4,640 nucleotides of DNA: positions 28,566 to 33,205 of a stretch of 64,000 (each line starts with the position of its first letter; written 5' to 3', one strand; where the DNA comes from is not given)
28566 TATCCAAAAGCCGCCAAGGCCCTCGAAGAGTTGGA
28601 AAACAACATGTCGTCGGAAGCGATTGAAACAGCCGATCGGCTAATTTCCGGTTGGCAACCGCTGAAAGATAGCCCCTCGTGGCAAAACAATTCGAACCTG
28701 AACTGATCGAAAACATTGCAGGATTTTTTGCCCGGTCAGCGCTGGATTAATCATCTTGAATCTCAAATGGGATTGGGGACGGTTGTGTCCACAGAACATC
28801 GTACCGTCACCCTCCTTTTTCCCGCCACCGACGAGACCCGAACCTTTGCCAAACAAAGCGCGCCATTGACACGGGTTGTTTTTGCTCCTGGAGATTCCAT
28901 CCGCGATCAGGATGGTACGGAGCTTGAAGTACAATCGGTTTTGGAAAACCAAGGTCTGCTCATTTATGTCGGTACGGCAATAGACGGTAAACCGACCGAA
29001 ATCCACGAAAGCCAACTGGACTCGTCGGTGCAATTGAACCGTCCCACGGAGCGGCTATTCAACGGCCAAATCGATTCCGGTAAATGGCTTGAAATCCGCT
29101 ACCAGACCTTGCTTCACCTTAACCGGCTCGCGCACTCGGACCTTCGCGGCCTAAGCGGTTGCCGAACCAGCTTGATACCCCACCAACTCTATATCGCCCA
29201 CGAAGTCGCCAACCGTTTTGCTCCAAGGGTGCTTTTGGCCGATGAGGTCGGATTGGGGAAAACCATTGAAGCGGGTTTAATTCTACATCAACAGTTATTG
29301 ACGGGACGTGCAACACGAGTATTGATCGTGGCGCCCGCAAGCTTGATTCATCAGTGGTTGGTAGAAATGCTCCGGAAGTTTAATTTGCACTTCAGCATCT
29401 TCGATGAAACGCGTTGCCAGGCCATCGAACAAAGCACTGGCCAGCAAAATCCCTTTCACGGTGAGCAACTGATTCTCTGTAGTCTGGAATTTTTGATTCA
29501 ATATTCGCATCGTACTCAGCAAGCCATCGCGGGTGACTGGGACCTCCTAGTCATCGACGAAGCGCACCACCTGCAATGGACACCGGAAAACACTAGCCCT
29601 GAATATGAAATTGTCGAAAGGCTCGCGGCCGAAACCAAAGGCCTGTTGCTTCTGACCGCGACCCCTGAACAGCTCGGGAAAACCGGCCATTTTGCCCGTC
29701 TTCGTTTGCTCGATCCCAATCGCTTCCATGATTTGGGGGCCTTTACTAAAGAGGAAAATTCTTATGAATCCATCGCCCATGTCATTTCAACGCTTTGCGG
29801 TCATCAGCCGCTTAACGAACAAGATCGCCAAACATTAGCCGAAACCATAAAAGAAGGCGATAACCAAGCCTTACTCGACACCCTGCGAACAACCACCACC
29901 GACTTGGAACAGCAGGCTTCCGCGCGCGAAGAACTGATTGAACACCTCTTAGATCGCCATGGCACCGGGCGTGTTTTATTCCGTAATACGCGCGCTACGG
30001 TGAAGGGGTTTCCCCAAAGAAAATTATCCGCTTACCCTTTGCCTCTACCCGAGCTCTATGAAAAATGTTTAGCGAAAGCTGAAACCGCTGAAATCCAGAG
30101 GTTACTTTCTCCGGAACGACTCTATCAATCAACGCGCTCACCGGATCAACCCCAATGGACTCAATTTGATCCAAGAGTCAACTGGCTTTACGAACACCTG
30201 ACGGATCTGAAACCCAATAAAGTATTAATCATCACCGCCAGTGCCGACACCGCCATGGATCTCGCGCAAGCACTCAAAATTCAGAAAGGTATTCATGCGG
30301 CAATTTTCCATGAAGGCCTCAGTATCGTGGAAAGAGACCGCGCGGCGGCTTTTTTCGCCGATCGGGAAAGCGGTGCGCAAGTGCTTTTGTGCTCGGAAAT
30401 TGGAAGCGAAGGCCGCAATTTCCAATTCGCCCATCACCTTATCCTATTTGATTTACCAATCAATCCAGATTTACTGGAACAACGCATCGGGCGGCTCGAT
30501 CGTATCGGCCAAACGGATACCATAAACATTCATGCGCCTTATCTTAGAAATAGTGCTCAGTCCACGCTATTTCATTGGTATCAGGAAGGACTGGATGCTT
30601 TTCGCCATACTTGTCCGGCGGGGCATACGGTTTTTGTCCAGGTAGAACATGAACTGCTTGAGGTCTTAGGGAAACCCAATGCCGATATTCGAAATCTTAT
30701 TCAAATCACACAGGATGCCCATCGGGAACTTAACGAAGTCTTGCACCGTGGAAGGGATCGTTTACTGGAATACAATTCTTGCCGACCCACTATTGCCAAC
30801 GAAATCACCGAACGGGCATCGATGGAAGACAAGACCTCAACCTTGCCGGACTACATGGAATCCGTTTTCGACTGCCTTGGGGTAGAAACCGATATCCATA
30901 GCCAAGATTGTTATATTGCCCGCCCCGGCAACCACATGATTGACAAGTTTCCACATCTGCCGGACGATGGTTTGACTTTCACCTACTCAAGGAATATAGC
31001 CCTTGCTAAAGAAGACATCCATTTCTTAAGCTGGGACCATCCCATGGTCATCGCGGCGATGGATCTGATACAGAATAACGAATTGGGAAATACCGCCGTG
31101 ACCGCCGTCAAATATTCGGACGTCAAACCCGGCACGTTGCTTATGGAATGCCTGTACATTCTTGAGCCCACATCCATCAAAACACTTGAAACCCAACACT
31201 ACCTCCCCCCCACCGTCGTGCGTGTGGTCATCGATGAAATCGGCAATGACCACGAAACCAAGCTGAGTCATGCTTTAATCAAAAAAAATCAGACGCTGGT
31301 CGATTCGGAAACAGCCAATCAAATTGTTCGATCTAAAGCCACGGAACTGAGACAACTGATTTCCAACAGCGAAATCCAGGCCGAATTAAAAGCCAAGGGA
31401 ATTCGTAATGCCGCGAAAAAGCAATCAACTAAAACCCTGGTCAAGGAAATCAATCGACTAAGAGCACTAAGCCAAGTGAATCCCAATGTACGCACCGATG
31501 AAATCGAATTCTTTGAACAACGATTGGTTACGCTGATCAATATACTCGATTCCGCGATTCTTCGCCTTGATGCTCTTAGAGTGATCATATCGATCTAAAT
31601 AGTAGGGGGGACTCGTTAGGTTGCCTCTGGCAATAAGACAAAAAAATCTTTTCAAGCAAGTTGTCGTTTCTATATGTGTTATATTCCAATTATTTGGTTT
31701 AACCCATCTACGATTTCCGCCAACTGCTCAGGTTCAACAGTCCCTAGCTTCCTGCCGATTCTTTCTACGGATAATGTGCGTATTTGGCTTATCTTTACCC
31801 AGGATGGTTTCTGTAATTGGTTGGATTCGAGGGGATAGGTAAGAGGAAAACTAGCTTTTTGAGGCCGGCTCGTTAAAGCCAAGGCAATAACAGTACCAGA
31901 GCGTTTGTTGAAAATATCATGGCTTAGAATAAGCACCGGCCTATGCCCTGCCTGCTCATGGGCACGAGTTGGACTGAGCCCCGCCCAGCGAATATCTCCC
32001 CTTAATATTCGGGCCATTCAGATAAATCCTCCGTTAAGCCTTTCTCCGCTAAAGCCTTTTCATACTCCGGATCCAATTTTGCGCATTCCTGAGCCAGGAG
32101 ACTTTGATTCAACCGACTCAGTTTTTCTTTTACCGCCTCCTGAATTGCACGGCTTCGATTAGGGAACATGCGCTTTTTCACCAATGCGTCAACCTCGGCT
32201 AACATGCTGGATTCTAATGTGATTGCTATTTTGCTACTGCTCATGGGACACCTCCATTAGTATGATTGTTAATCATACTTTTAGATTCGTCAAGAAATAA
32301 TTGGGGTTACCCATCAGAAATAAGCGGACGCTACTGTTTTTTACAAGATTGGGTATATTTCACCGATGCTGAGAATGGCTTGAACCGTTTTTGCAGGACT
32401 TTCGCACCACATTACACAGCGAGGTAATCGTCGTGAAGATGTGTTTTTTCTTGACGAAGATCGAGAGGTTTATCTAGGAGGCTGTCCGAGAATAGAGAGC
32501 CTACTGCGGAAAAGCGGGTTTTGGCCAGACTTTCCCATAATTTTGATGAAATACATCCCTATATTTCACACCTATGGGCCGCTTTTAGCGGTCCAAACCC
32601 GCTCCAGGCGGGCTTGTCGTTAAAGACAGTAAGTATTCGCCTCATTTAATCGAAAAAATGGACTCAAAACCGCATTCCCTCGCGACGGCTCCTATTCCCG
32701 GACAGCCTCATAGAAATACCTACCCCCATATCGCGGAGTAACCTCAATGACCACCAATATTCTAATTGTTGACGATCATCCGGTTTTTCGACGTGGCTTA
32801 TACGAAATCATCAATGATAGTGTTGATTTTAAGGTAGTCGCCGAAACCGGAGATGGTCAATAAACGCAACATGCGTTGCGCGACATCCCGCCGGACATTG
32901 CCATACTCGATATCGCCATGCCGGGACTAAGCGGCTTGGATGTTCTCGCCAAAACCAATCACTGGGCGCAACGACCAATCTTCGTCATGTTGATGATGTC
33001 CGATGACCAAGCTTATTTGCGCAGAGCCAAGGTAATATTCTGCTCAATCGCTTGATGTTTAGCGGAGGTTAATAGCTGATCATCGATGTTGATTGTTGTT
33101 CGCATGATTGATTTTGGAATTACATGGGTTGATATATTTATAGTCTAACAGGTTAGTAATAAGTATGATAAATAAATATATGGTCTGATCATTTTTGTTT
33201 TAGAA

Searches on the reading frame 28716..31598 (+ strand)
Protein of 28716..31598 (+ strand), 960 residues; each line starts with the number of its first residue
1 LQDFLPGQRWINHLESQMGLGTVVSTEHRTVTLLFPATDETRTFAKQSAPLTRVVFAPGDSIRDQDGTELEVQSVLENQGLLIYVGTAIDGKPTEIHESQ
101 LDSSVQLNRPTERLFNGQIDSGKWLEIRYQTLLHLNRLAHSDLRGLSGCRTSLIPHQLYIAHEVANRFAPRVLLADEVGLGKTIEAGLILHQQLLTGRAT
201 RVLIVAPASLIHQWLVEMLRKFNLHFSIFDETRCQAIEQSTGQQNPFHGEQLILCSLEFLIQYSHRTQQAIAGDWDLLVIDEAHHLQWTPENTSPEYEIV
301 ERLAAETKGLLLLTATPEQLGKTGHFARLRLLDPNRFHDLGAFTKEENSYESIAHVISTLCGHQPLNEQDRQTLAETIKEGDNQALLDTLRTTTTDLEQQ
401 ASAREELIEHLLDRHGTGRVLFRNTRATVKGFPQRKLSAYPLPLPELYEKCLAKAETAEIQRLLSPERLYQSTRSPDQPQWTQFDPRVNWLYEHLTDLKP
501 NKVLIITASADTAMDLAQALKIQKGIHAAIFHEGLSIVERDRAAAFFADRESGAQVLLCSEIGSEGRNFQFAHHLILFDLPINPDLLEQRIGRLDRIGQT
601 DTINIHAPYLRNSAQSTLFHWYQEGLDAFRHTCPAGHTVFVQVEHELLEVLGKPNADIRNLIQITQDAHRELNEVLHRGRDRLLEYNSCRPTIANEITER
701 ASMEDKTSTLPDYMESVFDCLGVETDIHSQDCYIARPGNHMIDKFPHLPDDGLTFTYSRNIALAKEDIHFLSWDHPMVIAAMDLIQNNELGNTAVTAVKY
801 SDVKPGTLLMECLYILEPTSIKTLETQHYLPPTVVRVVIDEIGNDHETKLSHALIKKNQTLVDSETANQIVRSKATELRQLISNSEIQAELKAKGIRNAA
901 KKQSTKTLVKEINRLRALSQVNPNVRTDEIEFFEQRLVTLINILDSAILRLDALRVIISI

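Call 79: find_related_loci(query=window:28716-31598:+, collection=genome_contigs, flank=6000)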
Query window:28716-31598:+ (960 aa) in genome_contigs; peptide patterns used: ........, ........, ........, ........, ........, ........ (x = any residue, [..] = any of these).
471 stretches matched a pattern; 423 encode a relative of the query (tblastn E <= 1e-3); the best 80 are kept; 80 distinct loci.
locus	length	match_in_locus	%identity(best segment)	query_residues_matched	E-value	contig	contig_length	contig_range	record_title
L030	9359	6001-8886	64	1-959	0e+0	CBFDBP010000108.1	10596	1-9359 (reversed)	MAG TPA_asm: uncultured Gammaproteobacteria bacterium isolate SRR26215676_binner12_Refined_43 genome assembly, contig: E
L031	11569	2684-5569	64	1-959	0e+0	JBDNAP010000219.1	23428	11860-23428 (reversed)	MAG: Thiogranum sp. isolate SJRS4.bin.3 k97_221799, whole genome shotgun sequence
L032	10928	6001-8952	60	3-959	0e+0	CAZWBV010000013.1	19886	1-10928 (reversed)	MAG TPA_asm: uncultured Gammaproteobacteria bacterium isolate SRP128015_co4_66 genome assembly, contig: NODE_592_length_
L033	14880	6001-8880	57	1-959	0e+0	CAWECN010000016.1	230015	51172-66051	MAG: uncultured Gammaproteobacteria bacterium isolate MFD03551.bin.1.144 genome assembly, contig: contig_44426, whole ge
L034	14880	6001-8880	57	1-959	0e+0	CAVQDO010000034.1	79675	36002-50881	MAG: uncultured Gammaproteobacteria bacterium isolate MFD03551.bin.1.130 genome assembly, contig: contig_81885, whole ge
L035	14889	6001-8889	58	1-959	0e+0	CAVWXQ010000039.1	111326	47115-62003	MAG: uncultured Gammaproteobacteria bacterium isolate MFD03551.bin.2.30 genome assembly, contig: contig_57569, whole gen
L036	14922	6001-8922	57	1-959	0e+0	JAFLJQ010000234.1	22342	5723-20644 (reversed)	MAG: Gammaproteobacteria bacterium isolate MC-03 c_000001125226, whole genome shotgun sequence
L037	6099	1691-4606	56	1-959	0e+0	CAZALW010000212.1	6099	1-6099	MAG TPA_asm: uncultured Thiotrichaceae bacterium isolate SRP215229_co1_200 genome assembly, contig: NODE_9669_length_609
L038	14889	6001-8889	57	1-959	0e+0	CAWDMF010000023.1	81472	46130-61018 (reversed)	MAG: uncultured Gammaproteobacteria bacterium isolate MFD03551.bin.2.90 genome assembly, contig: contig_29338, whole gen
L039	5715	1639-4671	57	1-960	0e+0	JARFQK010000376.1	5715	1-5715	MAG: Gammaproteobacteria bacterium isolate MAG_Ve_Sed_22 k141_3198851, whole genome shotgun sequence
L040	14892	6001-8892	56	1-959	0e+0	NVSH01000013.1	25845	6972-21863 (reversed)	MAG: Gammaproteobacteria bacterium isolate NORP146 Contig_source1382A_4315, whole genome shotgun sequence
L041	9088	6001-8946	55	1-959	0e+0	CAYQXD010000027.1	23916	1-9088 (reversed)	MAG TPA_asm: uncultured Thiotrichaceae bacterium isolate SRP215229_co1_115 genome assembly, contig: NODE_1158_length_239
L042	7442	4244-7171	55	1-960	0e+0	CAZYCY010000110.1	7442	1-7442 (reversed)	MAG TPA_asm: uncultured Thiotrichaceae bacterium isolate binchicken_co24_89 genome assembly, contig: NODE_4480_length_74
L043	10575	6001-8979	56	1-959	0e+0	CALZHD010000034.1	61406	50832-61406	MAG: uncultured Gammaproteobacteria bacterium isolate FO_M_Gamma_033.1 genome assembly, contig: scaffold_1588, whole gen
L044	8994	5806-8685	56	1-960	0e+0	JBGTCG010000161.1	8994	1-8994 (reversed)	MAG: Methylococcales bacterium isolate JTS-RE114 k141_5943715, whole genome shotgun sequence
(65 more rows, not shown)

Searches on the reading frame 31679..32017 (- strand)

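Call 95: search_protein_families(library=pfam, proteins=[window:31679-32017:-], max_evalue=0.001)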
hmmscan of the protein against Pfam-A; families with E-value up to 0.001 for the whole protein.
window:31679-32017:- (112 aa): 1 family
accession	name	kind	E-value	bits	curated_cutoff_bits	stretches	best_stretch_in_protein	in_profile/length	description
PF02452.23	PemK_toxin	-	2.7e-30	105.2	23.1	1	6-109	2-108/109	PemK-like, MazF-like toxin of type II toxin-antitoxin system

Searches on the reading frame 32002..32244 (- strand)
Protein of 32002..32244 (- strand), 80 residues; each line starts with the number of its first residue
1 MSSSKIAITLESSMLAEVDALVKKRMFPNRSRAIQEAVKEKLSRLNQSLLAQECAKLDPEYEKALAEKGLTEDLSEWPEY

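Call 95: search_protein_families(library=pfam, proteins=[window:32002-32244:-], max_evalue=0.001)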
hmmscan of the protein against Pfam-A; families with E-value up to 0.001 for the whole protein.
window:32002-32244:- (80 aa): 2 families
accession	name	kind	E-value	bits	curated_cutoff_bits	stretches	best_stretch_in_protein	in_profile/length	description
PF01402.27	RHH_1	-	0.00011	22.4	20.5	1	8-42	4-37/39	Ribbon-helix-helix protein, copG family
PF17723.7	RHH_8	-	0.00038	21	25.4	1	3-49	3-49/119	Ribbon-Helix-Helix transcriptional regulator family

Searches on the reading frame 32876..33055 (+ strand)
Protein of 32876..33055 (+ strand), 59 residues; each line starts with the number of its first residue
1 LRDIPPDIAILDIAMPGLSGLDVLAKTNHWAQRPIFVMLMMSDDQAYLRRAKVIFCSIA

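Call 95: search_protein_families(library=pfam, proteins=[window:32876-33055:+], max_evalue=0.001)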
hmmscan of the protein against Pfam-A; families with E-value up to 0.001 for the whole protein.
window:32876-33055:+ (59 aa): 1 family
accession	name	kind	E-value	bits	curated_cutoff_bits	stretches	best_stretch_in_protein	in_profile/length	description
PF00072.30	Response_reg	-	2.3e-05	24.9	30.2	1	5-51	42-88/111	Response regulator receiver domain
